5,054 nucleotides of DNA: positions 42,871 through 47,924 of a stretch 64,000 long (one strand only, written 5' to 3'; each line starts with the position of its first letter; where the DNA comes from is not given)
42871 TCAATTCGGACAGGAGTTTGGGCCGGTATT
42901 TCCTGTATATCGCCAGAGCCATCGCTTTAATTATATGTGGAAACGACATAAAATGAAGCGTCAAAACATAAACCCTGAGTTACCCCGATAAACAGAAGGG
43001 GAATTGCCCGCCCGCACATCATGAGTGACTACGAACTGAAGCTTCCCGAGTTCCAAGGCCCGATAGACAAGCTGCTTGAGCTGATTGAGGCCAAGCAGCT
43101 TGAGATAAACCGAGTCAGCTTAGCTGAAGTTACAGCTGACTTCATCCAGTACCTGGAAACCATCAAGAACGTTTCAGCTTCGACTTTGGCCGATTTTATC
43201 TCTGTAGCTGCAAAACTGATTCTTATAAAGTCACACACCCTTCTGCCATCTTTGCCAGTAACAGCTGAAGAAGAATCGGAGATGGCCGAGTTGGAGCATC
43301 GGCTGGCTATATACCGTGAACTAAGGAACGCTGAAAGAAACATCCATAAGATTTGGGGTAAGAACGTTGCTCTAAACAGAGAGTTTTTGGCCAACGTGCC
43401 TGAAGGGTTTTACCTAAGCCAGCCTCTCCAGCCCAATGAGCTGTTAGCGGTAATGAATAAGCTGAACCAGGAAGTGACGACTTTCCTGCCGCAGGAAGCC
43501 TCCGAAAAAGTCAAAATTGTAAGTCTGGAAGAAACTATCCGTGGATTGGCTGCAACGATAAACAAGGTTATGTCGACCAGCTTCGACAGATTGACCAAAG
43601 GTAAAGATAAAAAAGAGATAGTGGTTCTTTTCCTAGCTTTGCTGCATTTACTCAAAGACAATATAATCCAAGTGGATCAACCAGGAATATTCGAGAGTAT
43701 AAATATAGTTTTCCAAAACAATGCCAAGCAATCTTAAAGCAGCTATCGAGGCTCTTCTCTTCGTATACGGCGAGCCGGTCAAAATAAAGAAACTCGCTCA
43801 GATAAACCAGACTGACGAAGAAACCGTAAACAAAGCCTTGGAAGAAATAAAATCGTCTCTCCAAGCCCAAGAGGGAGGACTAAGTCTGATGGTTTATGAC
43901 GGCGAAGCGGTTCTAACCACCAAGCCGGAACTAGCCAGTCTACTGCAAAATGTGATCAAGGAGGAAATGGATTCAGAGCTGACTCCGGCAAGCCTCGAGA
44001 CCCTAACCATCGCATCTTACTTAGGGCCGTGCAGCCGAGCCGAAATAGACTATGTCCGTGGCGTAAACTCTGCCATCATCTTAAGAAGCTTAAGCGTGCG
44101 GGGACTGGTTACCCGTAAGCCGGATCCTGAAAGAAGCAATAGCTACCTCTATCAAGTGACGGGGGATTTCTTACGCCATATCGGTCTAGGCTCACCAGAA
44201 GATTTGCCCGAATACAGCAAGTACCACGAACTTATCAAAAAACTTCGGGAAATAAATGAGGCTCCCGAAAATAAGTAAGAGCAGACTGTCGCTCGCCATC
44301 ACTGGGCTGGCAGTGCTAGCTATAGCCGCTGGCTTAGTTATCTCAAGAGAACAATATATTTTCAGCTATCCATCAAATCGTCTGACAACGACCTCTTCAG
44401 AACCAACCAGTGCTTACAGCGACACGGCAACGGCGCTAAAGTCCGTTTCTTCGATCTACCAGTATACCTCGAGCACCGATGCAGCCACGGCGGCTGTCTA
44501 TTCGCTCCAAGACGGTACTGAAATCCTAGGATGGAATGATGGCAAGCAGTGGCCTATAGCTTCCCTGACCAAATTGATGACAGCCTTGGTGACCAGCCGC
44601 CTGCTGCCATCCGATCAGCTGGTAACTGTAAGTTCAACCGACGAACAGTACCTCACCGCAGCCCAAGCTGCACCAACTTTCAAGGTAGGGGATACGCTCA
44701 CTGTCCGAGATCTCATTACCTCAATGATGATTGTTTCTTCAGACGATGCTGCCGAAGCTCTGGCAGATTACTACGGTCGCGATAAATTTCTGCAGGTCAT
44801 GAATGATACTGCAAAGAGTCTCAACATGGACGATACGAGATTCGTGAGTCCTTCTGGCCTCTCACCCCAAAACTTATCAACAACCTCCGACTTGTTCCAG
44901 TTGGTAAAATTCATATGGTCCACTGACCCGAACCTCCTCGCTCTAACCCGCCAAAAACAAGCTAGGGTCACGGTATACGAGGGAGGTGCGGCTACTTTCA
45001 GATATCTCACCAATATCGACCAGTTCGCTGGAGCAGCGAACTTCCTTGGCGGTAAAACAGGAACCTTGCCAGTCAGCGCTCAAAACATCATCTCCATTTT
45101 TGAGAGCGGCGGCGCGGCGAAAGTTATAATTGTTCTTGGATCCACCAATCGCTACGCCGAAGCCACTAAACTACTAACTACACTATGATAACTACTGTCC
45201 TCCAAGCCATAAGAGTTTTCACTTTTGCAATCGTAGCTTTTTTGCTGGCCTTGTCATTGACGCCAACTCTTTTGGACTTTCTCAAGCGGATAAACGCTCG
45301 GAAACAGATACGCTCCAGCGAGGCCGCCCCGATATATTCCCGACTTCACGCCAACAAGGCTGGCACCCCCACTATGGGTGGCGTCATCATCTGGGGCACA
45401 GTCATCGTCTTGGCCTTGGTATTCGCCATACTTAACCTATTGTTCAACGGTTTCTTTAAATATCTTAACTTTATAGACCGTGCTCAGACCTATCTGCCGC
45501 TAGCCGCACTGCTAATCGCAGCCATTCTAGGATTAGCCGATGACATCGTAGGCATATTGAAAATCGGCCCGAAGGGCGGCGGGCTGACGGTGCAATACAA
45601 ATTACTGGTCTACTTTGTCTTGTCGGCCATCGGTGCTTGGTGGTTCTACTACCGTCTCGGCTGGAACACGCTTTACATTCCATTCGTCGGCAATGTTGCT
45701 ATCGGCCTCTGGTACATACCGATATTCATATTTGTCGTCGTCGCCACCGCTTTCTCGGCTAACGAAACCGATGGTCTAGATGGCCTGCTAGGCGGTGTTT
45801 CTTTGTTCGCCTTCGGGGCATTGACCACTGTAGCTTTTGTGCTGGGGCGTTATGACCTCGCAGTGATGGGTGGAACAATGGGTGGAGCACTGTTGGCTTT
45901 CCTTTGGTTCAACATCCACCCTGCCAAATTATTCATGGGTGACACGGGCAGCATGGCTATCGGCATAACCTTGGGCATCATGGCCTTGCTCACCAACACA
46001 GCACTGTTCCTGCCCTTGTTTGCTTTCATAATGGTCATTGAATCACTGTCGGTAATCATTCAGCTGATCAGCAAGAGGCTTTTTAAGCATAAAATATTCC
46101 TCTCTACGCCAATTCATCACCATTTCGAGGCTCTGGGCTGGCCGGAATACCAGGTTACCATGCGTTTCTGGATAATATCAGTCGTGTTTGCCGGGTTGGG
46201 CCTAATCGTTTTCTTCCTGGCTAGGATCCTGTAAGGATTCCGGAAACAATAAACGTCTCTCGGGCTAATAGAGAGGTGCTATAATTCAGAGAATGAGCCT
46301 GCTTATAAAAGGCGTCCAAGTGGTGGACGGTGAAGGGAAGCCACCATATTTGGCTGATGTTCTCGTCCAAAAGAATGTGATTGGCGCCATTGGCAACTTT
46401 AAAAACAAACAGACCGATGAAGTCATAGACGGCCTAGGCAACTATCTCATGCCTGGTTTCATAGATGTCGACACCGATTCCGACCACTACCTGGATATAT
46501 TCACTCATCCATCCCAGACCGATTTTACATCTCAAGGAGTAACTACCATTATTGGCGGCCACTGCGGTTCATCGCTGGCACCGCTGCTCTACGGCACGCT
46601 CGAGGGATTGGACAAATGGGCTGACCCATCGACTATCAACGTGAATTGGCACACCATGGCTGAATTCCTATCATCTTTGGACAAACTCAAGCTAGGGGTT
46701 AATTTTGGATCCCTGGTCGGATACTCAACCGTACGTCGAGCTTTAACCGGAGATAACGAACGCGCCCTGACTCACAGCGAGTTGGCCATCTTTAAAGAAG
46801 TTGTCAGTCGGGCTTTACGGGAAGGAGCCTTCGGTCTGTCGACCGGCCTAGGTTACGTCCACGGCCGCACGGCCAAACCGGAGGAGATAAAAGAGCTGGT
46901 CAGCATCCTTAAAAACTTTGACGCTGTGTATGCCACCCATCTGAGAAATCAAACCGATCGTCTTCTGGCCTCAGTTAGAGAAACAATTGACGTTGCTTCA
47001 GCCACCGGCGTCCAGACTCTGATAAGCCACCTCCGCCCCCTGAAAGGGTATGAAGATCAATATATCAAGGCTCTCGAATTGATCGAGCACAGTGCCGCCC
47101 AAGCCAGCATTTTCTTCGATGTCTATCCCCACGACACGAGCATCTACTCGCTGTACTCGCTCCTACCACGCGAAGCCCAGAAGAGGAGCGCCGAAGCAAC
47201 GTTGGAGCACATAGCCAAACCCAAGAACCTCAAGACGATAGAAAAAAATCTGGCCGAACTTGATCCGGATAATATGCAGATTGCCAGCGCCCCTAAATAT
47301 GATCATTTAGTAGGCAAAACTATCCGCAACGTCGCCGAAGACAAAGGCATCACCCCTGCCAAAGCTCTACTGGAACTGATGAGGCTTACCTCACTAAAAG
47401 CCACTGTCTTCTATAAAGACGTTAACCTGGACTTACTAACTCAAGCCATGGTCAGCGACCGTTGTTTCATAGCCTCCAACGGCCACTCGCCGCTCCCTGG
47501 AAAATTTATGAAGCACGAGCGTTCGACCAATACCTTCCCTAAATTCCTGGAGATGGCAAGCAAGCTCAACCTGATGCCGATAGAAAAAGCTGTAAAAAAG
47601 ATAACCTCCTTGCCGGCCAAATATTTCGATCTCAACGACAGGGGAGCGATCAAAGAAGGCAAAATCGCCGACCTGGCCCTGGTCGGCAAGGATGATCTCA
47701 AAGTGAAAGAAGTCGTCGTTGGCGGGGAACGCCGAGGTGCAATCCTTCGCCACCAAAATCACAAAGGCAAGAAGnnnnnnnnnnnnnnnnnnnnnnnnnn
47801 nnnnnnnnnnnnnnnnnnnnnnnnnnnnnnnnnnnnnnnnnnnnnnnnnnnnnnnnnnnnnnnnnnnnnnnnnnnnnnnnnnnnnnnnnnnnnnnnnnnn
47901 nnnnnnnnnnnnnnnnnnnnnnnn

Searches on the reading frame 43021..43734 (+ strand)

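Call 36: search_protein_families(library=pfam, proteins=[window:43021-43734:+], max_evalue=0.001)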
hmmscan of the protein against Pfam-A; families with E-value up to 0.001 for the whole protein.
window:43021-43734:+ (238 aa): 2 families
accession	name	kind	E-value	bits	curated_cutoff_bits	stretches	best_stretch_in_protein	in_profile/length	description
PF02616.19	SMC_ScpA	-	5.3e-19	69.6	24.6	1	21-229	1-229/232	Segregation and condensation protein ScpA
PF04824.21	Rad21_Rec8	-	4e-05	23.3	22.7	1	184-229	4-49/55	Conserved region of Rad21 / Rec8 like protein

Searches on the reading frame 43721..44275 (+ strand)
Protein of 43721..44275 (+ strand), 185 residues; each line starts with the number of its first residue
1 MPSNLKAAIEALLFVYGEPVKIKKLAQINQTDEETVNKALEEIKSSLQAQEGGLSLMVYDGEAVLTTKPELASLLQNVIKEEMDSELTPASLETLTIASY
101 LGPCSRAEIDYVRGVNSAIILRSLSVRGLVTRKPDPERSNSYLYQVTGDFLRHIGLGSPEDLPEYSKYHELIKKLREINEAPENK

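Call 36: search_protein_families(library=pfam, proteins=[window:43721-44275:+], max_evalue=0.001)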
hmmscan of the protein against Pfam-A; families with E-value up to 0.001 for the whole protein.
window:43721-44275:+ (185 aa): 1 family
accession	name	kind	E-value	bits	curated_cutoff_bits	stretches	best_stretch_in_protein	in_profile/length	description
PF04079.22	SMC_ScpB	-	2.9e-40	137.9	27.4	1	7-164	1-159/160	Segregation and condensation complex subunit ScpB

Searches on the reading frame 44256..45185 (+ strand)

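Call 36: search_protein_families(library=pfam, proteins=[window:44256-45185:+], max_evalue=0.001)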
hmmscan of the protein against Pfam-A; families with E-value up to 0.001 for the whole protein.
window:44256-45185:+ (310 aa): 3 families
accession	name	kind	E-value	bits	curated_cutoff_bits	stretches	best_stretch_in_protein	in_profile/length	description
PF00768.25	Peptidase_S11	-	1.5e-28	100.3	27.6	1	76-296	12-237/239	D-alanyl-D-alanine carboxypeptidase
PF13354.11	Beta-lactamase2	-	4.7e-12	46.1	22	1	81-236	4-169/214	Beta-lactamase enzyme family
PF00144.29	Beta-lactamase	-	0.0004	20.1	27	1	77-179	15-126/329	Beta-lactamase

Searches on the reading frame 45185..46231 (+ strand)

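Call 36: search_protein_families(library=pfam, proteins=[window:45185-46231:+], max_evalue=0.001)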
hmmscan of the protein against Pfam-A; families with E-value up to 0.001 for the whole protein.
window:45185-46231:+ (349 aa): 2 families
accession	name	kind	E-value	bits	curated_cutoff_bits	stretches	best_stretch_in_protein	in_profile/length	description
PF00953.26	Glycos_transf_4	-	7e-30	104.6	27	1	106-269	5-158/160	Glycosyl transferase family 4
PF10555.14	MraY_sig1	-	4.3e-05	23.2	20.1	1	58-69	1-12/13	Phospho-N-acetylmuramoyl-pentapeptide-transferase signature 1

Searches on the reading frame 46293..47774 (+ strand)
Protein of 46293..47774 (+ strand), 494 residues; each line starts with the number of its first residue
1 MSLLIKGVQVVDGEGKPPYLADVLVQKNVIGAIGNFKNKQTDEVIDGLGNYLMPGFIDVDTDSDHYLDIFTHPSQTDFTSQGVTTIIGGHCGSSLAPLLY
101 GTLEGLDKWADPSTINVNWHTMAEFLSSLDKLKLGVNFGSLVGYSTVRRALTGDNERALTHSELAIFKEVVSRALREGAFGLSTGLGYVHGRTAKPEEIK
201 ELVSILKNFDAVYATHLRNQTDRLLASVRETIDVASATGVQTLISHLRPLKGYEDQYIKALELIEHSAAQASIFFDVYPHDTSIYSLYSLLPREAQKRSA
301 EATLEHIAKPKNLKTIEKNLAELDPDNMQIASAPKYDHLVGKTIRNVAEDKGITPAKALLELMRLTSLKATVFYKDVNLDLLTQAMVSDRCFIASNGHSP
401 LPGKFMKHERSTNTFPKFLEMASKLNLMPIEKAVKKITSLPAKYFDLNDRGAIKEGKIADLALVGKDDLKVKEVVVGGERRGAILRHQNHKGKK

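Call 36: search_protein_families(library=pfam, proteins=[window:46293-47774:+], max_evalue=0.001)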
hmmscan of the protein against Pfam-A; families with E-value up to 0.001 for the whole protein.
window:46293-47774:+ (494 aa): 2 families
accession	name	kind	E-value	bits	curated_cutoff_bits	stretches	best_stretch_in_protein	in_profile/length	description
PF07969.17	Amidohydro_3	-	1.2e-09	38.6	29.7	1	405-473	390-453/472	Amidohydrolase family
PF01979.26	Amidohydro_1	-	7.1e-09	35.8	25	1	392-479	246-343/345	Amidohydrolase family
